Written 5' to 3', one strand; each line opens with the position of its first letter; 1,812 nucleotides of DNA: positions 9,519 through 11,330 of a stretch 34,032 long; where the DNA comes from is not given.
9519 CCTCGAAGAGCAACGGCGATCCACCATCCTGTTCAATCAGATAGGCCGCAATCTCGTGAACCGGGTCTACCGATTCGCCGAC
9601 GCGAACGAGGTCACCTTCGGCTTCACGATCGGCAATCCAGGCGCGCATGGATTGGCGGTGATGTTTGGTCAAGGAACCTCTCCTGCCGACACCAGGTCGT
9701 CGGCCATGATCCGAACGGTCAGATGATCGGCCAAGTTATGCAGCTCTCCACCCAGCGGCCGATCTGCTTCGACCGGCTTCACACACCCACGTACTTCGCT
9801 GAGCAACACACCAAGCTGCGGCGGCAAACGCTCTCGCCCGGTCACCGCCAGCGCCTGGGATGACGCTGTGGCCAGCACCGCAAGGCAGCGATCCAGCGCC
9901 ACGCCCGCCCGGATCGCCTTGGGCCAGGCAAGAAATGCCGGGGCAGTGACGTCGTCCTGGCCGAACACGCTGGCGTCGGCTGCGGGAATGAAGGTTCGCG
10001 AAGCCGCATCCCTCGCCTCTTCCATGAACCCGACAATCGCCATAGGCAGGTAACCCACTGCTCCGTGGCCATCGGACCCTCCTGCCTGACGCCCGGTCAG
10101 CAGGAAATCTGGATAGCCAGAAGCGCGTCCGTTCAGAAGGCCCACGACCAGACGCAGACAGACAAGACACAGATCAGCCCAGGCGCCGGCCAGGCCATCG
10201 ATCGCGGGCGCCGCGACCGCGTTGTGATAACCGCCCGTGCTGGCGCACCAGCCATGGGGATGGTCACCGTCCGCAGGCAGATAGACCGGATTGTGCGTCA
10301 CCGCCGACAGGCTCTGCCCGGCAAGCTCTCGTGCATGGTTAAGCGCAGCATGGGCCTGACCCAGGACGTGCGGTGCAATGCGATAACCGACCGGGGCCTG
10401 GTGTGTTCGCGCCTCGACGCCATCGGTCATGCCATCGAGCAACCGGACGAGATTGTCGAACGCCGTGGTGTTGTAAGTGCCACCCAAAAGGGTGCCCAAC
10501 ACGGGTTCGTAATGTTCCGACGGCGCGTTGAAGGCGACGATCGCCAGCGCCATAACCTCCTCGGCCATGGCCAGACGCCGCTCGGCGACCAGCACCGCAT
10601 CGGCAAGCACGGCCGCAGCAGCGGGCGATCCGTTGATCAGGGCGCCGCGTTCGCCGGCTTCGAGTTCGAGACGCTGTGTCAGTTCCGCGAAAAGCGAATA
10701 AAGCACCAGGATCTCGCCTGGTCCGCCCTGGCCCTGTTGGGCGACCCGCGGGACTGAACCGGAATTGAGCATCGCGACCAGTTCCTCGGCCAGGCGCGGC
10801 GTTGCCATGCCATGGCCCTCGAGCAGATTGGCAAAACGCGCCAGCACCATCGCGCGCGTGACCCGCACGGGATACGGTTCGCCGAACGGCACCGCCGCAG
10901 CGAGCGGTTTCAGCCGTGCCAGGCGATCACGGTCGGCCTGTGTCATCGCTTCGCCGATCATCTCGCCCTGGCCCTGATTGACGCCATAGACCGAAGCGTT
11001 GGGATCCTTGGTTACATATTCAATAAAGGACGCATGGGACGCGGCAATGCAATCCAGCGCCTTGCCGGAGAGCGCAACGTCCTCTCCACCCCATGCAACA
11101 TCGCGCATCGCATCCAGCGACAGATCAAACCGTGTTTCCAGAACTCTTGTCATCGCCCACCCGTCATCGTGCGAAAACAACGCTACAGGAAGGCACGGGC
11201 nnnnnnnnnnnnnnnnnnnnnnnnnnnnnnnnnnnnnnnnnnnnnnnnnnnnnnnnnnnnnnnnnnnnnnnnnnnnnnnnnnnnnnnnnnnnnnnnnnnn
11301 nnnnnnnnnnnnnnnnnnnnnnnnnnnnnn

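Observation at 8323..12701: Accessory block splitting pgk | fba: unknown 341-aa protein, MIO-less aromatic-lyase homologue and UbiD-type decarboxylase, with no UbiX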

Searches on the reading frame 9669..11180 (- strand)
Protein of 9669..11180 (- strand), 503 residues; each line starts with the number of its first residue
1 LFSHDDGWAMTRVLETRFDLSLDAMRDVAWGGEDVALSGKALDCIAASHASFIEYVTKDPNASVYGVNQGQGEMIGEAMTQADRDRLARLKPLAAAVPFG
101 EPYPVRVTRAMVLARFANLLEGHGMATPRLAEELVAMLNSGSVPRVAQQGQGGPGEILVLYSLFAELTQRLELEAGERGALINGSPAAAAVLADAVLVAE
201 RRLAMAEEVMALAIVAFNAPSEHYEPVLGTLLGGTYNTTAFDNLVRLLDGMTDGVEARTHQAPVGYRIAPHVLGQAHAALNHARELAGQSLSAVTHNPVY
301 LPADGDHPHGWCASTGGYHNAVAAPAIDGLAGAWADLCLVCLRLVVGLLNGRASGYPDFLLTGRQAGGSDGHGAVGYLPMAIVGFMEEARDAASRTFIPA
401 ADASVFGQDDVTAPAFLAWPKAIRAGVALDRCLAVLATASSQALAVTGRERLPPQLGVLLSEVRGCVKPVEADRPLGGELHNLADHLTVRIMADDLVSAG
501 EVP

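Call 3: search_protein_families(library=pfam, proteins=[window:9669-11180:-], max_evalue=0.01)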
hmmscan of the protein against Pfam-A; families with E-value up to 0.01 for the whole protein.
window:9669-11180:- (503 aa): 1 family
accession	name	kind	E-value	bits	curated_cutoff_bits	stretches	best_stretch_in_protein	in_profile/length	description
PF00221.24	Lyase_aromatic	-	1.9e-48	165.7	27.3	2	169-455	172-456/466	Aromatic amino acid lyase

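Call 4: search_protein_families(library=ncbifam, proteins=[window:9669-11180:-], max_evalue=0.01)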
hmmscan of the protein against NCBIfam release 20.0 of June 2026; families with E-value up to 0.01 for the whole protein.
window:9669-11180:- (503 aa): 6 families
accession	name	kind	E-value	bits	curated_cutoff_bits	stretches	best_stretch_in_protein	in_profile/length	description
NF006871.0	PRK09367.1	subfamily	8.4e-44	150.1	524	2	168-488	181-493/505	histidine ammonia-lyase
TIGR01225.1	hutH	equivalog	3.5e-39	134.6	539.15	2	171-493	181-495/506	histidine ammonia-lyase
TIGR03832.1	Tyr_2_3_mutase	equivalog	6.4e-23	81.1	501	2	19-153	5-137/507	tyrosine 2,3-aminomutase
TIGR04475.1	Phe_D_beta_mut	equivalog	5.2e-14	51.8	800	1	14-153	4-141/510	phenylalanine aminomutase (D-beta-phenylalanine forming)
NF053541.1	FlxA_rubin_TAL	equivalog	2.3e-09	36.3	700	1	21-158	2-136/498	flexirubin biosynthesis tyrosine ammonia-lyase FlxA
TIGR01226.1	phe_am_lyase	equivalog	9.7e-05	20.9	519.15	0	22-150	42-174/680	phenylalanine ammonia-lyase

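Call 6: search_solved_structures(query=window:9669-11180:-, max_evalue=0.001, show_alignments=3)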
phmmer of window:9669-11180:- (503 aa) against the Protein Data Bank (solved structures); distinct sequences matched with E-value up to 0.001: 16.
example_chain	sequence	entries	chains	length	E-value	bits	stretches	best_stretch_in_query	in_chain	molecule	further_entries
2o78_A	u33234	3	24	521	4.4e-14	55.6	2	246-488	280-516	Putative histidine ammonia-lyase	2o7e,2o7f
2o6y_A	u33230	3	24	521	5.5e-14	55.3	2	246-488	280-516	Putative histidine ammonia-lyase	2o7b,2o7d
2ohy_A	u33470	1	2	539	1.1e-13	54.4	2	264-488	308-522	Tyrosine aminomutase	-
2rjr_A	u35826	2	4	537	1.1e-13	54.3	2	264-488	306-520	Tyrosine aminomutase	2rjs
2qve_A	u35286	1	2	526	1.5e-13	53.9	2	264-488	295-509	Tyrosine Aminomutase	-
3kdz_A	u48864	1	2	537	3.6e-13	52.6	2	264-488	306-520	Histidine ammonia-lyase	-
7tqr_A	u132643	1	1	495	5.3e-13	52.1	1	28-481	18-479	Probable histidine ammonia-lyase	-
3kdy_A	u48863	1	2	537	8.8e-13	51.3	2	264-488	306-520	Histidine ammonia-lyase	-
6v6h_A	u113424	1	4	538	4.2e-12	49.1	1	169-484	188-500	Histidine ammonia-lyase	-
1gkj_A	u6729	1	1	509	1.2e-11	47.6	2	169-363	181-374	HISTIDINE AMMONIA-LYASE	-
1gkm_B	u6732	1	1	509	1.5e-11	47.3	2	169-363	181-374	Histidine ammonia-lyase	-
1gk3_A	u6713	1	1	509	2.7e-11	46.5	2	169-363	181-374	HISTIDINE AMMONIA-LYASE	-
1b8f_A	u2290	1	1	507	5e-11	45.6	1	169-363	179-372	Histidine ammonia-lyase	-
1eb4_A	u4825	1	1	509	9.7e-11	44.6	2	169-363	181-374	HISTIDINE AMMONIA-LYASE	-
1gk2_A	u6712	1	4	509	1.2e-10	44.3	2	169-363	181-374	HISTIDINE AMMONIA-LYASE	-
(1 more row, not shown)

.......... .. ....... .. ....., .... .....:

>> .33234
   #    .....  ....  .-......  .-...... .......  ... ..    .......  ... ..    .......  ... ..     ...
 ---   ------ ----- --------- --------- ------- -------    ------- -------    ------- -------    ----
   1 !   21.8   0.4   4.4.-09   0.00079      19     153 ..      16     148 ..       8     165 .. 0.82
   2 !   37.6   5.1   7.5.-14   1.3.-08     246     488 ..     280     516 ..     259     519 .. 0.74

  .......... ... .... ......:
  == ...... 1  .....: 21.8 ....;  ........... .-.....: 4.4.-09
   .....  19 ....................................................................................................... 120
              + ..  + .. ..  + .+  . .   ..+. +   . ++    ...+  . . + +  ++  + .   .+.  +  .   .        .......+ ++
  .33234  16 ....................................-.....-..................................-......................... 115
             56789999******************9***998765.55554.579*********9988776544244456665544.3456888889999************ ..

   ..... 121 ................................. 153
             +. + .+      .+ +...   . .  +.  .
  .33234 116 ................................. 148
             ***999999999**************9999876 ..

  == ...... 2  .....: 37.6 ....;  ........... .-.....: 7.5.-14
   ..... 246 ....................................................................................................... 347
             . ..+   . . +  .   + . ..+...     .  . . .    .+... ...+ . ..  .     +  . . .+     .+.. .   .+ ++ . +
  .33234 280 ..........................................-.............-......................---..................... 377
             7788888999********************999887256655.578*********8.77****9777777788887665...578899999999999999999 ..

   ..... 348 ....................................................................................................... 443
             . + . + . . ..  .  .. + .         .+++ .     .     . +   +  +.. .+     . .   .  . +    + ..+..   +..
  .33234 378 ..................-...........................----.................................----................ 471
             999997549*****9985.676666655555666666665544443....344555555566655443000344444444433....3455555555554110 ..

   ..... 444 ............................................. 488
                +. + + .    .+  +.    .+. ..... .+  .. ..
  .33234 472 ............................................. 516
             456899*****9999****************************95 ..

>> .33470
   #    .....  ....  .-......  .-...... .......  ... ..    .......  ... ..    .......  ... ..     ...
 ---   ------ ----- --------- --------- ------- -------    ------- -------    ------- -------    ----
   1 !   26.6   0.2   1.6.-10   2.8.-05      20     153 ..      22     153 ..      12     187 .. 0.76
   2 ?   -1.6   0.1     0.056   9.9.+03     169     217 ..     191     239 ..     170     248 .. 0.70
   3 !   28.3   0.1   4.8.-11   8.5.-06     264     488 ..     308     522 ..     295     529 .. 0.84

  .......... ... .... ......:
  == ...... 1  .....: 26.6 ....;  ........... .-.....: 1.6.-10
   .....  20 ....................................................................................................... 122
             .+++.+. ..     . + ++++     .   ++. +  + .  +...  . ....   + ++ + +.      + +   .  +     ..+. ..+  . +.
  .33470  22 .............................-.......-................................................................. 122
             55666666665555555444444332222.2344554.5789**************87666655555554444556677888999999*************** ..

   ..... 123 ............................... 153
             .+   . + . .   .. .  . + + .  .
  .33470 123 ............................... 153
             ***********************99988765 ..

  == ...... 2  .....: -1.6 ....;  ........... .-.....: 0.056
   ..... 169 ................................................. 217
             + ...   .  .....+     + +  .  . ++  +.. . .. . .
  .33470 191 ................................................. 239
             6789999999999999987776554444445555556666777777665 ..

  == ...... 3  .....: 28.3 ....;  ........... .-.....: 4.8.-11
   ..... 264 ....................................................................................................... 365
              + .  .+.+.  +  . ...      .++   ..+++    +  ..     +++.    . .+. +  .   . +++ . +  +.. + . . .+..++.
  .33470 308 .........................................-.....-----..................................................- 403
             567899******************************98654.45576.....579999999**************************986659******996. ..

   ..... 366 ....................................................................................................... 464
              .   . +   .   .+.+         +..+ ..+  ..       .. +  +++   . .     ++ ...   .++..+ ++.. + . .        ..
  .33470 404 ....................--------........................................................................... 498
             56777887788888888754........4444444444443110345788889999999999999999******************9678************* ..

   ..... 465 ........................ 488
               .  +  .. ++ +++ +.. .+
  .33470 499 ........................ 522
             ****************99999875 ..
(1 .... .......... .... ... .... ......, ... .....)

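Call 13: find_homologous_proteins(query=window:9669-11180:-, max_evalue=1e-10)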
Query window:9669-11180:- (503 aa): 326 proteins with E <= 1e-10 among 8000 candidates; the best 120 are listed.
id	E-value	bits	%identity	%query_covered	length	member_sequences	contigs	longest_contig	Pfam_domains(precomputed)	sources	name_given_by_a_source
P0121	0.0e+0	1086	100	98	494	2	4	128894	PF00221.25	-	-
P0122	9.2e-227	772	100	70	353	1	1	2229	PF00221.25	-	-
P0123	2.6e-218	744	71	98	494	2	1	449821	PF00221.25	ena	-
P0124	9.8e-217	739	68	97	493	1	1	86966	PF00221.25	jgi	jgi:histidine ammonia-lyase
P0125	2.3e-215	734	69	97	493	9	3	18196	PF00221.25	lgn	-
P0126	3.3e-213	727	67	98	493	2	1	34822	PF00221.25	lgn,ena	-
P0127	5.3e-213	727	67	96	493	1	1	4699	PF00221.25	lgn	-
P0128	7.5e-210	716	70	98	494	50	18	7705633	PF00221.25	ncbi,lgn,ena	-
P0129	7.7e-210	716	68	98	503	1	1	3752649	PF00221.25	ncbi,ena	-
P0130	1.1e-209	716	69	98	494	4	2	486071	PF00221.25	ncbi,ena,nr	ncbi:MAG: histidine ammonia-lyase [Rhodospirillaceae bacterium]|nr:histidine ammonia-lyase [Rhodospi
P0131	5.4e-208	710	69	98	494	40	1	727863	PF00221.25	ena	-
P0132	9.5e-207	706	67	93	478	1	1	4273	PF00221.25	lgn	-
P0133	1.8e-206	705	69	98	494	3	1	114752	PF00221.25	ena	-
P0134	1.2e-205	702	69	98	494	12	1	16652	PF00221.25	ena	-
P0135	7.7e-205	700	69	97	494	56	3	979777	PF00221.25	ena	-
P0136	8.0e-205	700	68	97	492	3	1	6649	PF00221.25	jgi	jgi:histidine ammonia-lyase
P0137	7.1e-203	693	69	97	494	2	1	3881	PF00221.25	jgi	-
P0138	1.6e-201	689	68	91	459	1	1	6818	PF00221.25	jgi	-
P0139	1.0e-191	656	67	96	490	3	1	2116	PF00221.25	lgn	-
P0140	8.1e-186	637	68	84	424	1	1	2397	PF00221.25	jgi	jgi:histidine ammonia-lyase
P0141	6.0e-185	634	65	97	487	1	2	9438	PF00221.25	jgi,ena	-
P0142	6.0e-185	634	64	96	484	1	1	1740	PF00221.25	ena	-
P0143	2.4e-184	632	65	96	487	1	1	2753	PF00221.25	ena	-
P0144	8.2e-184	630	65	96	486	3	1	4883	PF00221.25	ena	-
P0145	2.3e-180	619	73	80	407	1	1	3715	PF00221.25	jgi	-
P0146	2.9e-174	599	58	97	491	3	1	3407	PF00221.25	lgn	-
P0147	5.0e-174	598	61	95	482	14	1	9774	PF00221.25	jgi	-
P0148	6.1e-173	594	61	95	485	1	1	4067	PF00221.25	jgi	jgi:histidine ammonia-lyase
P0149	4.2e-172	592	61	95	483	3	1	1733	PF00221.25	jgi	-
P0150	7.5e-172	591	59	96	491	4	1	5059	PF00221.25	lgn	-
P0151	1.2e-171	590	60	95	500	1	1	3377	PF00221.25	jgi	jgi:histidine ammonia-lyase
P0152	4.5e-171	588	59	95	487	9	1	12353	PF00221.25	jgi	jgi:histidine ammonia-lyase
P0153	6.6e-171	588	60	96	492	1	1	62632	PF00221.25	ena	-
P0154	1.7e-169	583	58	97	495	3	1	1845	PF00221.25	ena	-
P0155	2.4e-169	583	58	97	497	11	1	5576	PF00221.25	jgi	jgi:histidine ammonia-lyase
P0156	2.7e-168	579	60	95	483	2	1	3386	PF00221.25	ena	-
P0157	3.4e-168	579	62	95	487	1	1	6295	PF00221.25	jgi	jgi:histidine ammonia-lyase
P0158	5.5e-168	578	60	95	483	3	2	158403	PF00221.25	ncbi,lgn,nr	ncbi:MAG TPA: aromatic amino acid lyase [Dongiaceae bacterium]|nr:aromatic amino acid lyase [Dongiac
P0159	1.4e-167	577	59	97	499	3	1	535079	PF00221.25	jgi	jgi:histidine ammonia-lyase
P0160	2.0e-167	576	60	95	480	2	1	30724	PF00221.25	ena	-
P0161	6.5e-167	575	59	97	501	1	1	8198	PF00221.25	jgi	jgi:histidine ammonia-lyase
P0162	7.7e-167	574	59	95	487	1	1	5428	PF00221.25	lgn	-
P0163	1.3e-166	574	59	95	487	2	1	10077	PF00221.25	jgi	jgi:histidine ammonia-lyase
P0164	1.9e-166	573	56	95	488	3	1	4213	PF00221.25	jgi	jgi:histidine ammonia-lyase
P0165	3.0e-165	569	59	95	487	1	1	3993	PF00221.25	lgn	-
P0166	3.6e-165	569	59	95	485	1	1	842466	PF00221.25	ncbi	ncbi:aromatic amino acid lyase [Dongia sp. agr-C8]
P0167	3.8e-165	569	59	95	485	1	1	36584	PF00221.25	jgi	jgi:histidine ammonia-lyase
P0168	6.7e-165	568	58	95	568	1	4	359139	PF00221.25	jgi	jgi:histidine ammonia-lyase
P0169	9.5e-165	567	59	96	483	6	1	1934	PF00221.25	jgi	jgi:histidine ammonia-lyase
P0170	9.8e-165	567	60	96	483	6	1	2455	PF00221.25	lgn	-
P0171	3.5e-164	566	58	95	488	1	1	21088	PF00221.25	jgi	jgi:histidine ammonia-lyase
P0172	5.1e-164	565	59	96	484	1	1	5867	PF00221.25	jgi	jgi:histidine ammonia-lyase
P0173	8.4e-164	564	59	95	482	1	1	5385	PF00221.25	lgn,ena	-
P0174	8.8e-164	564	59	95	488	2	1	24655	PF00221.25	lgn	-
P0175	9.5e-164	564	58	95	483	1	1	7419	PF00221.25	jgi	jgi:histidine ammonia-lyase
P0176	5.8e-163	562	60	95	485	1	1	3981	PF00221.25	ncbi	-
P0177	1.9e-162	560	57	96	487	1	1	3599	PF00221.25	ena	-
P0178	3.5e-162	559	57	96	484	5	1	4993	PF00221.25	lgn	-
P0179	5.1e-162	558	58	96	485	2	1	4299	PF00221.25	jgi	jgi:histidine ammonia-lyase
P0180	6.0e-162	558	59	95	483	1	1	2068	PF00221.25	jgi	jgi:histidine ammonia-lyase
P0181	7.5e-162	558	58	95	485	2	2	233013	PF00221.25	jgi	-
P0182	1.4e-161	557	59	95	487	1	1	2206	PF00221.25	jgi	jgi:histidine ammonia-lyase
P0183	4.5e-161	555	59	95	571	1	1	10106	PF00221.25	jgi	jgi:histidine ammonia-lyase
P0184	5.9e-161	555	59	94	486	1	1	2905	PF00221.25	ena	-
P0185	1.8e-160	553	57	95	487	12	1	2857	PF00221.25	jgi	jgi:histidine ammonia-lyase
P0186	2.3e-160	553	57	96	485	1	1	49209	PF00221.25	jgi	jgi:histidine ammonia-lyase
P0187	5.7e-160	552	58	95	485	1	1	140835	PF00221.25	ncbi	-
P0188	7.4e-160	551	57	97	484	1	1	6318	PF00221.25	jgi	jgi:histidine ammonia-lyase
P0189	1.4e-159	550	58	96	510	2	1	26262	PF00221.25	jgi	jgi:histidine ammonia-lyase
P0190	2.7e-159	549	57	96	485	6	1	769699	PF00221.25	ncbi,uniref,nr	ncbi:aromatic amino acid lyase [Dongia sedimenti]|uniref:Aromatic amino acid lyase n=1 Tax=Dongia se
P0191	4.6e-159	549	58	95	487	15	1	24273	PF00221.25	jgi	jgi:histidine ammonia-lyase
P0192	6.1e-159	548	57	96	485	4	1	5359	PF00221.25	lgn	-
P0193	7.7e-159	548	57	95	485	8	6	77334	PF00221.25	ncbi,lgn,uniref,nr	ncbi:MAG TPA: aromatic amino acid lyase [Albidovulum sp.]|uniref:aromatic amino acid lyase n=1 Tax=A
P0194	8.0e-159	548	56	96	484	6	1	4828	PF00221.25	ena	-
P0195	1.1e-158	547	58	95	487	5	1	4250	PF00221.25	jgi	jgi:histidine ammonia-lyase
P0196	1.2e-158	547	58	95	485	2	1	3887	PF00221.25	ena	-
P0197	3.8e-158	546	55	96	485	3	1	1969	PF00221.25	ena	-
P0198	1.9e-157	543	59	93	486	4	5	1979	PF00221.25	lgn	-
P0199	1.2e-156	541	58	94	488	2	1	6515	PF00221.25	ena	-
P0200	2.2e-156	540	57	93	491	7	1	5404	PF00221.25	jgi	jgi:histidine ammonia-lyase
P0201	3.3e-156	539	56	96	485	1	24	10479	PF00221.25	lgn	-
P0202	3.7e-156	539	55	96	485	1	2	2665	PF00221.25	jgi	jgi:histidine ammonia-lyase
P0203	3.8e-156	539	56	96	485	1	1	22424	PF00221.25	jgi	jgi:histidine ammonia-lyase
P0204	7.0e-156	538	57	96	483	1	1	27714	PF00221.25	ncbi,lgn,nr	ncbi:MAG: aromatic amino acid lyase [Rhodobacterales bacterium]|nr:aromatic amino acid lyase [Rhodob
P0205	8.3e-156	538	56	96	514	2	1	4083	PF00221.25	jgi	-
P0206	1.8e-155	537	55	96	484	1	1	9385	PF00221.25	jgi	jgi:histidine ammonia-lyase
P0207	2.6e-155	536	63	83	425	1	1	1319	PF00221.25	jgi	jgi:histidine ammonia-lyase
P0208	5.8e-154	532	56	95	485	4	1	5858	PF00221.25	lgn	-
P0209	2.9e-153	530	55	96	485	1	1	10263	PF00221.25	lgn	-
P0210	1.2e-150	521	56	96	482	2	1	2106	PF00221.25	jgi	jgi:histidine ammonia-lyase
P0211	1.2e-149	518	56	96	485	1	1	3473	PF00221.25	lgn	-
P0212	3.0e-148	513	53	96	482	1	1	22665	PF00221.25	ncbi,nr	ncbi:MAG: aromatic amino acid lyase [Rhizobiaceae bacterium]|nr:aromatic amino acid lyase [Rhizobiac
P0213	5.4e-146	506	55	96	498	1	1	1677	PF00221.25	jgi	jgi:histidine ammonia-lyase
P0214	1.1e-145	505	53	97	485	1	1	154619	PF00221.25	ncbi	-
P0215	3.3e-145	503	53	96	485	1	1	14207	PF00221.25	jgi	jgi:histidine ammonia-lyase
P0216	4.2e-145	503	53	96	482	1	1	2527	PF00221.25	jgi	jgi:histidine ammonia-lyase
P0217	3.7e-144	500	70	67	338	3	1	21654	PF00221.25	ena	-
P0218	6.0e-143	496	52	96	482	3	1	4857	PF00221.25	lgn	-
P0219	7.5e-143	495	53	96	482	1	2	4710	PF00221.25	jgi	jgi:histidine ammonia-lyase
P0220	1.1e-142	495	69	70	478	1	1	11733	PF00221.25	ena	-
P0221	1.3e-142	494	51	96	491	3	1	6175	PF00221.25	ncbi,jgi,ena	jgi:histidine ammonia-lyase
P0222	3.4e-142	493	52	96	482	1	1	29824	PF00221.25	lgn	-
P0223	7.1e-142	492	52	97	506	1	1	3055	PF00221.25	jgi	jgi:histidine ammonia-lyase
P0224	1.7e-141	491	51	97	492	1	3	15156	PF00221.25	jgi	jgi:histidine ammonia-lyase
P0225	2.3e-141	490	52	96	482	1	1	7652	PF00221.25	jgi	jgi:histidine ammonia-lyase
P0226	3.0e-141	490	52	97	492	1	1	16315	PF00221.25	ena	-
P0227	5.4e-141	489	50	97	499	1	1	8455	PF00221.25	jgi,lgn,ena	-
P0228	1.2e-140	488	51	96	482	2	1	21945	PF00221.25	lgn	-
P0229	2.7e-140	487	53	96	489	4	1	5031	PF00221.25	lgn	-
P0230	1.0e-139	485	51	96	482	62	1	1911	PF00221.25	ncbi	ncbi:MAG: aromatic amino acid lyase [Roseiarcus sp.]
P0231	2.1e-139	484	61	80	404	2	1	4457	PF00221.25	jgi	jgi:histidine ammonia-lyase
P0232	2.3e-139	484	52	95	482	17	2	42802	PF00221.25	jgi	jgi:histidine ammonia-lyase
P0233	2.4e-139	484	52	95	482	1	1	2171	PF00221.25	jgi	jgi:histidine ammonia-lyase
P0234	3.3e-139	483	52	96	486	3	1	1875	PF00221.25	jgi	jgi:histidine ammonia-lyase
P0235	5.8e-139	482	51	96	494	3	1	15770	PF00221.25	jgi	jgi:histidine ammonia-lyase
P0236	1.1e-138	481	51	96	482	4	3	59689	PF00221.25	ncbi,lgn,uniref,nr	ncbi:aromatic amino acid lyase [Mesorhizobium sp.]|uniref:aromatic amino acid lyase n=3 Tax=unclassi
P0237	4.7e-138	479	51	97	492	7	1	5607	PF00221.25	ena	-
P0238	1.9e-137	477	51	96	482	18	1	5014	PF00221.25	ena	-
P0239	1.9e-137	477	51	96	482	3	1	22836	PF00221.25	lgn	-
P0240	2.1e-137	477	51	98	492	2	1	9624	PF00221.25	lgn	-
